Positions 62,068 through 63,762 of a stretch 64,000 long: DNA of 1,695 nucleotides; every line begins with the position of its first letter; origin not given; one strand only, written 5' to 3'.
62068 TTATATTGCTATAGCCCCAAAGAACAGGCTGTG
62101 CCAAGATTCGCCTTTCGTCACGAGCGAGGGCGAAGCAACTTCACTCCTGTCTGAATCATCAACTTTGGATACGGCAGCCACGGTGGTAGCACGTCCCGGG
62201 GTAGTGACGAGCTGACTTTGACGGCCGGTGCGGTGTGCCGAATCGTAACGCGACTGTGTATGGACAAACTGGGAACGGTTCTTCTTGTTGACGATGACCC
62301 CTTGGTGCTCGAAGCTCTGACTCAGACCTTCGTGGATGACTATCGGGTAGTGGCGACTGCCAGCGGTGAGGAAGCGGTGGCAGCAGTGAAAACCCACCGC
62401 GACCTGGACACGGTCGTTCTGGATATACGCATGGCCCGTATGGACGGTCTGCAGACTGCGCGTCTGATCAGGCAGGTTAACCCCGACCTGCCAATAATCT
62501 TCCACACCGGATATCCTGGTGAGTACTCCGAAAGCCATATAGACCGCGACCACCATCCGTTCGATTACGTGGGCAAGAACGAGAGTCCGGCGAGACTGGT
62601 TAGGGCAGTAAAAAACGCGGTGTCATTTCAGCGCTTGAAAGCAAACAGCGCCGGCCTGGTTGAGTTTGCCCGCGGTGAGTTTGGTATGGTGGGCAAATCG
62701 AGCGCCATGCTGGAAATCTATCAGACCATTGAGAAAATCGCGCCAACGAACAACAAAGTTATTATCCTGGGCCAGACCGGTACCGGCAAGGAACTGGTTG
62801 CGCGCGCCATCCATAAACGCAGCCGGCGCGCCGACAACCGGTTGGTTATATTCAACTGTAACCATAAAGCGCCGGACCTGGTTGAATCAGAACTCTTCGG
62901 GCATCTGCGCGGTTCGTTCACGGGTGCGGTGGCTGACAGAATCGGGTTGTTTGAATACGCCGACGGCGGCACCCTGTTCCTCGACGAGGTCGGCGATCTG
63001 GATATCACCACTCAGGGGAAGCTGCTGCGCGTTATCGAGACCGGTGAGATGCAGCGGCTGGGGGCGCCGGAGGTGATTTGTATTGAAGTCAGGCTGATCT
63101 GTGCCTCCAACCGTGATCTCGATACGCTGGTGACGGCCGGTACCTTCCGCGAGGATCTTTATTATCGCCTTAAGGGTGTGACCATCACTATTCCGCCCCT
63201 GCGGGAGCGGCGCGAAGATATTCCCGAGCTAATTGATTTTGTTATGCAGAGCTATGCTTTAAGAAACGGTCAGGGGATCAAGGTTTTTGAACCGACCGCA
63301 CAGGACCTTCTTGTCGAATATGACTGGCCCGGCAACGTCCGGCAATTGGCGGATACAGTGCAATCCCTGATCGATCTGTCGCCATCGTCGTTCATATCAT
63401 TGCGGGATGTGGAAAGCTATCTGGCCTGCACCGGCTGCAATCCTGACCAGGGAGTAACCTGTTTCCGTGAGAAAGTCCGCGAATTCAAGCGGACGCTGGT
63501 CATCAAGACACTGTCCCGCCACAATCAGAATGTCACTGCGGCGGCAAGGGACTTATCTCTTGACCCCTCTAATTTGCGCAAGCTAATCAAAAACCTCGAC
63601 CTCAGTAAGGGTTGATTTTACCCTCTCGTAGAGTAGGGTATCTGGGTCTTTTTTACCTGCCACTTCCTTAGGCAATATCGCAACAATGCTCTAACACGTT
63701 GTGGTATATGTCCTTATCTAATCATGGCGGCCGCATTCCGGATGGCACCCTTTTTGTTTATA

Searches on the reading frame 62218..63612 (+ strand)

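Call 37: search_protein_families(library=pfam, proteins=[window:62218-63612:+])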
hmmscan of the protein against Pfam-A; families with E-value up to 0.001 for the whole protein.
window:62218-63612:+ (465 aa): 6 families
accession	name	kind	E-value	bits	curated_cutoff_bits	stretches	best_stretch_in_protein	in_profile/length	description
PF00158.32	Sigma54_activat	-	5.2e-63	212.2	20.2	1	157-323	1-167/168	Sigma-54 interaction domain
PF14532.12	Sigma54_activ_2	-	1.5e-22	80.8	25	1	158-328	1-138/138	Sigma-54 interaction domain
PF25601.1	AAA_lid_14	-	7e-20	71.1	27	1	329-403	1-75/87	AAA+ ATPase lid domain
PF00072.30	Response_reg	-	8e-20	71.5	30.2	1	21-131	1-110/111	Response regulator receiver domain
PF07728.20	AAA_5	-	2.4e-06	28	22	1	181-298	2-122/139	AAA domain (dynein-related subfamily)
PF03709.21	OKR_DC_1_N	-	0.00024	21.7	29.3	1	32-96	7-69/111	Orn/Lys/Arg decarboxylase, N-terminal domain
